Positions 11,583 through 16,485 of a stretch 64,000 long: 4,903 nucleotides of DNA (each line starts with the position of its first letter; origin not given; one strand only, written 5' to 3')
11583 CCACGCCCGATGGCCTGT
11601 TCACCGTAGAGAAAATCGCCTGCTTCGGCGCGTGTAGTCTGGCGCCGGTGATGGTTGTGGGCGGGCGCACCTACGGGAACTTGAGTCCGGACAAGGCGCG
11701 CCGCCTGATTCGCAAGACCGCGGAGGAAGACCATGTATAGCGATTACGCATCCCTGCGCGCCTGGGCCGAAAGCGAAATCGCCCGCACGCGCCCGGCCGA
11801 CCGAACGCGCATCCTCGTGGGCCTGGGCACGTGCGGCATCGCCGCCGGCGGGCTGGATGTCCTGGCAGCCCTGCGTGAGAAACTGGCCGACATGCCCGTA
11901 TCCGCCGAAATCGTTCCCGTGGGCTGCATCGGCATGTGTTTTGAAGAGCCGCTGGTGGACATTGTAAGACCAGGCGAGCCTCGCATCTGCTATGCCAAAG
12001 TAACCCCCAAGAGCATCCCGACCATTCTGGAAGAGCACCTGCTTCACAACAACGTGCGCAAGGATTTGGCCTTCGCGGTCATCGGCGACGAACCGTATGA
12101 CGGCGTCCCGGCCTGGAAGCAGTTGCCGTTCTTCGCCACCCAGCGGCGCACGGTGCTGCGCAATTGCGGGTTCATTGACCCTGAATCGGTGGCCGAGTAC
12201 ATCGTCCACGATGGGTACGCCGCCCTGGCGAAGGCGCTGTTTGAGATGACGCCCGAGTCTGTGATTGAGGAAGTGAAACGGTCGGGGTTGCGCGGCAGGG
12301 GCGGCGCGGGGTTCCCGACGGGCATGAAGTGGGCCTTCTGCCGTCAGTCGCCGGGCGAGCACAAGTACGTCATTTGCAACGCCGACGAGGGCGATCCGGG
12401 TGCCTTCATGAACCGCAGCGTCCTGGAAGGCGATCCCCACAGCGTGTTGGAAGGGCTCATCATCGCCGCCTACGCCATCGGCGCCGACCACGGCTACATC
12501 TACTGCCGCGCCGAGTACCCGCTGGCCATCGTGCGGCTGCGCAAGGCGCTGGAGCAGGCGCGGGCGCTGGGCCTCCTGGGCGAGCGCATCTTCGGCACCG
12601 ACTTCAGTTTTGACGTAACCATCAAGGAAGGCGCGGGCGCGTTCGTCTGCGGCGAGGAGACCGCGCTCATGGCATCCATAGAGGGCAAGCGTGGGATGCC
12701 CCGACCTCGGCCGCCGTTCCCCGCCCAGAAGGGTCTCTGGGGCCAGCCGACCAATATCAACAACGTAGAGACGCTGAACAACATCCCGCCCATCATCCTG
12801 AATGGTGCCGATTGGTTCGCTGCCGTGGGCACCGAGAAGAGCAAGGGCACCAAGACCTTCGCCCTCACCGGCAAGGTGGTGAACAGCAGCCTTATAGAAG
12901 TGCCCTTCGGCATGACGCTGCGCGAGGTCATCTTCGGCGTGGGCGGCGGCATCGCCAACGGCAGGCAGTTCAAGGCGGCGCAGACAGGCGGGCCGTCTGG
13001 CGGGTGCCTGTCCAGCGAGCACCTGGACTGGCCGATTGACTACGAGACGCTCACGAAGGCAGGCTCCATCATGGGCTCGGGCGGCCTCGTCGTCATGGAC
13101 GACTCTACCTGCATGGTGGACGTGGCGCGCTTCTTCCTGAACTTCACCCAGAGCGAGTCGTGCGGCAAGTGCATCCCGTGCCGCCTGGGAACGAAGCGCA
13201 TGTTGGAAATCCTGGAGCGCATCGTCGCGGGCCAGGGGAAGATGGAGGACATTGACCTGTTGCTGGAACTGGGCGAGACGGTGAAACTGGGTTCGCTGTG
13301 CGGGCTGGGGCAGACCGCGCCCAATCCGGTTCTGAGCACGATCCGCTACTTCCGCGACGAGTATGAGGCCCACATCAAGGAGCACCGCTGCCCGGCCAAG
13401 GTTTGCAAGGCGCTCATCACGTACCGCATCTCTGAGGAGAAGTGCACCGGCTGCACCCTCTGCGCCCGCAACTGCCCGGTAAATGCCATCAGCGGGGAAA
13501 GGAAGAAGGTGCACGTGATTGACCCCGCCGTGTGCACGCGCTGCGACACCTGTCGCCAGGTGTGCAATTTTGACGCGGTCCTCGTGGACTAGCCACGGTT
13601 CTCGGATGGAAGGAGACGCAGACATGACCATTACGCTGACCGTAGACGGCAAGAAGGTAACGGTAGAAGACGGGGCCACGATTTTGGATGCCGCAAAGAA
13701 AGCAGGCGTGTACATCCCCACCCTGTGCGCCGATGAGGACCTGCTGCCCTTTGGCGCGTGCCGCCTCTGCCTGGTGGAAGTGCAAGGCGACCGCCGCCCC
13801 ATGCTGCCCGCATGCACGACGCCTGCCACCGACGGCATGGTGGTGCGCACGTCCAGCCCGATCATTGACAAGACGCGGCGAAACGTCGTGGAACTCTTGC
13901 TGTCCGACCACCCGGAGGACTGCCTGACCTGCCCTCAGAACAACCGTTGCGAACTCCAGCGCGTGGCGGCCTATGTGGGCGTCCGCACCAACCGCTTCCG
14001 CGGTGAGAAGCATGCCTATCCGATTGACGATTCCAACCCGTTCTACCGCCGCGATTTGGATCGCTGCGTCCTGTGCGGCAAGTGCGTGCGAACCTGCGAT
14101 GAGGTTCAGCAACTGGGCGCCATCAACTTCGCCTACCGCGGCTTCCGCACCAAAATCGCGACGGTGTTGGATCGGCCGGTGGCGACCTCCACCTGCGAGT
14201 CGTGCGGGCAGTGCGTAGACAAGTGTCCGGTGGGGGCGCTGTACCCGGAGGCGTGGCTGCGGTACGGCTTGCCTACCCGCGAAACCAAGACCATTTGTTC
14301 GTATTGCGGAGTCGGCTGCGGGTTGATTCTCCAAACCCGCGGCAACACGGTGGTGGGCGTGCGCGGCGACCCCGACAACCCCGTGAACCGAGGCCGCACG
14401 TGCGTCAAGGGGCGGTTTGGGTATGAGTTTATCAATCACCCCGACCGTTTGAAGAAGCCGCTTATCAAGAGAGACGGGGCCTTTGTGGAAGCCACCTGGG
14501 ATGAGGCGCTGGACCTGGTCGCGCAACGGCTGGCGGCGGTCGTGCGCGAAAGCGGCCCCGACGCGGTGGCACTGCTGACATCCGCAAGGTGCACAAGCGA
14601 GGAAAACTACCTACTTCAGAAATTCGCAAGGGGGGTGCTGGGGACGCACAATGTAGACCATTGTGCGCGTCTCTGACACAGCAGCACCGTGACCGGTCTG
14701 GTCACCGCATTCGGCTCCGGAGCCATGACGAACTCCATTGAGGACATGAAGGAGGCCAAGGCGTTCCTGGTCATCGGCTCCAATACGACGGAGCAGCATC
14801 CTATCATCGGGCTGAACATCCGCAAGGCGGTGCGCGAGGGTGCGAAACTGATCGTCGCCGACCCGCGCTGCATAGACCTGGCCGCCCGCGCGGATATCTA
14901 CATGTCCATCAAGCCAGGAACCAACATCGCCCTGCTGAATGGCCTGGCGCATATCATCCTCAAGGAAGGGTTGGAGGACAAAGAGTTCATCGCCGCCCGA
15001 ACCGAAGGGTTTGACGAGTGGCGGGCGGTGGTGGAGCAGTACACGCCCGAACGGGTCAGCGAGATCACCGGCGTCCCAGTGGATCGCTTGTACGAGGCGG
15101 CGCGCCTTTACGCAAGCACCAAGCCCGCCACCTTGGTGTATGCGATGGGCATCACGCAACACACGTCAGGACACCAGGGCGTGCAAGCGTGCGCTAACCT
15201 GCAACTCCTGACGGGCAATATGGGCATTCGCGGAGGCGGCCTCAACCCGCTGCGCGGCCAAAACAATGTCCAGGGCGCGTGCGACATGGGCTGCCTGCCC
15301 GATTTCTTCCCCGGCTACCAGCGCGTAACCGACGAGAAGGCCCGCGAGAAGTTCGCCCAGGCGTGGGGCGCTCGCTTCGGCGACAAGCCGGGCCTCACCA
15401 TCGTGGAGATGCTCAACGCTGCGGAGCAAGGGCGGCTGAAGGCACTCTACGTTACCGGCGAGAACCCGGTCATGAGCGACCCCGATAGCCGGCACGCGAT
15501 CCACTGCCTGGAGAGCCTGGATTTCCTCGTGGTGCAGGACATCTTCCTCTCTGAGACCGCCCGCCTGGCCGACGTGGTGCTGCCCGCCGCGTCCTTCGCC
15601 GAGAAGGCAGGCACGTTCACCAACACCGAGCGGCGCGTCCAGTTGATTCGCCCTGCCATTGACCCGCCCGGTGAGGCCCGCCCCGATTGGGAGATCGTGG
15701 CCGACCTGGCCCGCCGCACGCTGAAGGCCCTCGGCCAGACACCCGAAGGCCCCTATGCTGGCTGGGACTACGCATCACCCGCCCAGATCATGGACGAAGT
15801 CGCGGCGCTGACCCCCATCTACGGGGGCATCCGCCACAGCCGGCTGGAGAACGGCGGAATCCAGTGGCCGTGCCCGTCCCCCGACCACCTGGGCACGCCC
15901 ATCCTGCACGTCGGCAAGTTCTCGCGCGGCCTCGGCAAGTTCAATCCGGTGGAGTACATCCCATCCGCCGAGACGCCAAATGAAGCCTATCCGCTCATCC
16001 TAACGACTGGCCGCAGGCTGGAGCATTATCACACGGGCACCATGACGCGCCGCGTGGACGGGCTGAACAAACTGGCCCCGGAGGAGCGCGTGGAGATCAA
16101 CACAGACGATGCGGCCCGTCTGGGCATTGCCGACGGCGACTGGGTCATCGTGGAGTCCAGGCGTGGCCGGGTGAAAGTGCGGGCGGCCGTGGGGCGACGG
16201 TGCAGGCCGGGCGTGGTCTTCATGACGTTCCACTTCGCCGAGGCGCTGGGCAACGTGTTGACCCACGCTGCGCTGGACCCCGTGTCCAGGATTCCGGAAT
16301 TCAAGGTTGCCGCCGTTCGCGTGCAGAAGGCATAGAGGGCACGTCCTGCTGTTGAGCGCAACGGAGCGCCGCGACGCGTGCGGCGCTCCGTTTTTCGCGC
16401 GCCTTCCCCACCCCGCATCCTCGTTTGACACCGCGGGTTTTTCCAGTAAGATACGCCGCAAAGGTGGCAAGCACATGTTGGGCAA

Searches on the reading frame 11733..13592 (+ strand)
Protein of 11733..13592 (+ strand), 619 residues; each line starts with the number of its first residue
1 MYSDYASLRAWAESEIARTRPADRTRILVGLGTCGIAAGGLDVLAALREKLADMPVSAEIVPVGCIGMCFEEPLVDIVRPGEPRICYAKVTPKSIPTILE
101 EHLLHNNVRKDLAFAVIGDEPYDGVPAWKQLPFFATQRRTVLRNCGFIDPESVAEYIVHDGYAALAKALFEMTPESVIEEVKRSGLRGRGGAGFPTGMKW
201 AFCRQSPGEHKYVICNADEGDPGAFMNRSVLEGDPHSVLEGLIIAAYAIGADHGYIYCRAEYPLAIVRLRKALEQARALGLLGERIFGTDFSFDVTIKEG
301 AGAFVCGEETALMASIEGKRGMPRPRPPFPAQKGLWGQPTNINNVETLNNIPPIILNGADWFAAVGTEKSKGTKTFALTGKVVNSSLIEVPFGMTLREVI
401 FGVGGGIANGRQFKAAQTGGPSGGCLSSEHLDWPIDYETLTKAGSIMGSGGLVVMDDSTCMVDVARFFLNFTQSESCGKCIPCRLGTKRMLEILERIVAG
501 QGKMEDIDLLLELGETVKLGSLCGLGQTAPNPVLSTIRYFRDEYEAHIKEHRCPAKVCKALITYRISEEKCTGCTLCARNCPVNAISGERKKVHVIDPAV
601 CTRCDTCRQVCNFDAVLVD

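Call 7: search_protein_families(library=pfam, proteins=[window:11733-13592:+])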
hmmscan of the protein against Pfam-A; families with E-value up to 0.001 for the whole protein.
window:11733-13592:+ (619 aa): 10 families
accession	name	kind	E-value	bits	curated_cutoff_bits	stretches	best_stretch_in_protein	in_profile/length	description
PF01512.22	Complex1_51K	-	1.5e-47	161.7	31.2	1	181-352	1-149/150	Nuo51 FMN-binding domain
PF10589.14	NADH_4Fe-4S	-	1.3e-35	121.6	23.5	1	463-547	1-85/85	NADH-ubiquinone oxidoreductase-F iron-sulfur binding region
PF00037.32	Fer4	-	4.9e-09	36.1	21.1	1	565-587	2-24/24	4Fe-4S binding domain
PF14697.11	Fer4_21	-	4.6e-08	33.5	35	1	565-615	2-56/59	4Fe-4S dicluster domain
PF12838.12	Fer4_7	-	1.2e-06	29.3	27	1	570-615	1-52/52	4Fe-4S dicluster domain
PF12837.12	Fer4_6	-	2.6e-05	24.4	25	1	566-586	4-24/24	4Fe-4S binding domain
PF13187.11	Fer4_9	-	6e-05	23.4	27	1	570-614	1-50/52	4Fe-4S dicluster domain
PF13237.11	Fer4_10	-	6.5e-05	23.2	25.5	1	565-611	3-52/53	4Fe-4S dicluster domain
PF10531.15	SLBB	-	0.00014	22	27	1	376-424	2-53/55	SLBB domain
PF12797.12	Fer4_2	-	0.00096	19.4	24.5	0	566-583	5-22/22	4Fe-4S binding domain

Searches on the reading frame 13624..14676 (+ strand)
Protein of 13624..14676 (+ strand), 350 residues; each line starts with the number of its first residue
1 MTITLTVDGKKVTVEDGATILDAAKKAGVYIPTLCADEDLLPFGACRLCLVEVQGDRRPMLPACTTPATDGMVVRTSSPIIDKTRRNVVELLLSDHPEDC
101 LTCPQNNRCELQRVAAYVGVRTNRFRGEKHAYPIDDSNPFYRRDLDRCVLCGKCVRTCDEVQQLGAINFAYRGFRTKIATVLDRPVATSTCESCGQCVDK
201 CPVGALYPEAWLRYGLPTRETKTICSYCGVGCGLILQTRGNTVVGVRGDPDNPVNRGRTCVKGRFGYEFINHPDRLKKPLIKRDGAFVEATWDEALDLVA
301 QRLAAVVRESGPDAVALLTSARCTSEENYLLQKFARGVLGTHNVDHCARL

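Call 7: search_protein_families(library=pfam, proteins=[window:13624-14676:+])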
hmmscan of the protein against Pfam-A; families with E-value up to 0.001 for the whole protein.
window:13624-14676:+ (350 aa): 12 families
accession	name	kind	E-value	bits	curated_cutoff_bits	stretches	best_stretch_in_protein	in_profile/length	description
PF13510.11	Fer2_4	-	1.8e-23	82.8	22.8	1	2-78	3-81/82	2Fe-2S iron-sulfur cluster binding domain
PF04879.21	Molybdop_Fe4S4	-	8e-23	80.6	22.7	1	219-272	2-55/55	Molybdopterin oxidoreductase Fe4S4 domain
PF10588.14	NADH-G_4Fe-4S_3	-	1.2e-16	60.3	27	1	85-124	1-40/40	NADH-ubiquinone oxidoreductase-G iron-sulfur binding region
PF00384.28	Molybdopterin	-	1.7e-15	57.3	24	1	275-350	1-81/353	Molybdopterin oxidoreductase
PF22117.2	Fer4_Nqo3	-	1.5e-10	41.5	27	1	141-206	4-66/67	NADH-quinone oxidoreductase subunit 3, ferredoxin-like domain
PF12838.12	Fer4_7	-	7.1e-08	33.2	27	1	147-205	1-52/52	4Fe-4S dicluster domain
PF13183.11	Fer4_8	-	2.8e-07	31.4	27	1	145-204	2-67/68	4Fe-4S dicluster domain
PF00037.32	Fer4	-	1.6e-06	28.1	21.1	1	188-207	5-24/24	4Fe-4S binding domain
PF12837.12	Fer4_6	-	3.1e-06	27.3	25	0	143-159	4-20/24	4Fe-4S binding domain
PF14697.11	Fer4_21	-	4.9e-06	27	35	1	146-204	6-55/59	4Fe-4S dicluster domain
PF13187.11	Fer4_9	-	3e-05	24.4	27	1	147-205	1-51/52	4Fe-4S dicluster domain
PF13237.11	Fer4_10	-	0.00056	20.2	25.5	1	142-202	3-53/53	4Fe-4S dicluster domain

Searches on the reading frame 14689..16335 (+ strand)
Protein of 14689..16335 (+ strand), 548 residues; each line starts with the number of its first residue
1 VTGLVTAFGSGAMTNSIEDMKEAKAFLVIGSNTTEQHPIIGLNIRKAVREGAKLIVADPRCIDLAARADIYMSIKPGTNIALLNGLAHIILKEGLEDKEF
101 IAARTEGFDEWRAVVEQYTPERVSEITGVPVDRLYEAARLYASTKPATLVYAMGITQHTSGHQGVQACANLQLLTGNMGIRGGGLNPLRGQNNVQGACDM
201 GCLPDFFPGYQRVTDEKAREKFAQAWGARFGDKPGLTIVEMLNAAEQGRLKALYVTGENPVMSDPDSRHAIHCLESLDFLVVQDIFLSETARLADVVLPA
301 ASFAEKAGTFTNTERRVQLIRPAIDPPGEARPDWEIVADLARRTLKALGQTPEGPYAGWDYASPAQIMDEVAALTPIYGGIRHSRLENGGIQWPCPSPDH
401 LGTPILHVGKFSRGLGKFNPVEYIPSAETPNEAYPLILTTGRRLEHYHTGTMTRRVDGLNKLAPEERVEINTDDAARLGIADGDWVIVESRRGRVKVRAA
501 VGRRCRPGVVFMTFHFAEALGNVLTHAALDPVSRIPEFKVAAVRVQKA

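Call 7: search_protein_families(library=pfam, proteins=[window:14689-16335:+])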
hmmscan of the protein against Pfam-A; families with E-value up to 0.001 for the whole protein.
window:14689-16335:+ (548 aa): 2 families
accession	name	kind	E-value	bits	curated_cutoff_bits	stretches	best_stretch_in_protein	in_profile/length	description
PF00384.28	Molybdopterin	-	5.3e-63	213.6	24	1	12-342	97-352/353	Molybdopterin oxidoreductase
PF01568.27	Molydop_binding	-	1.2e-36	125.5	26.8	1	436-541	1-109/110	Molydopterin dinucleotide binding domain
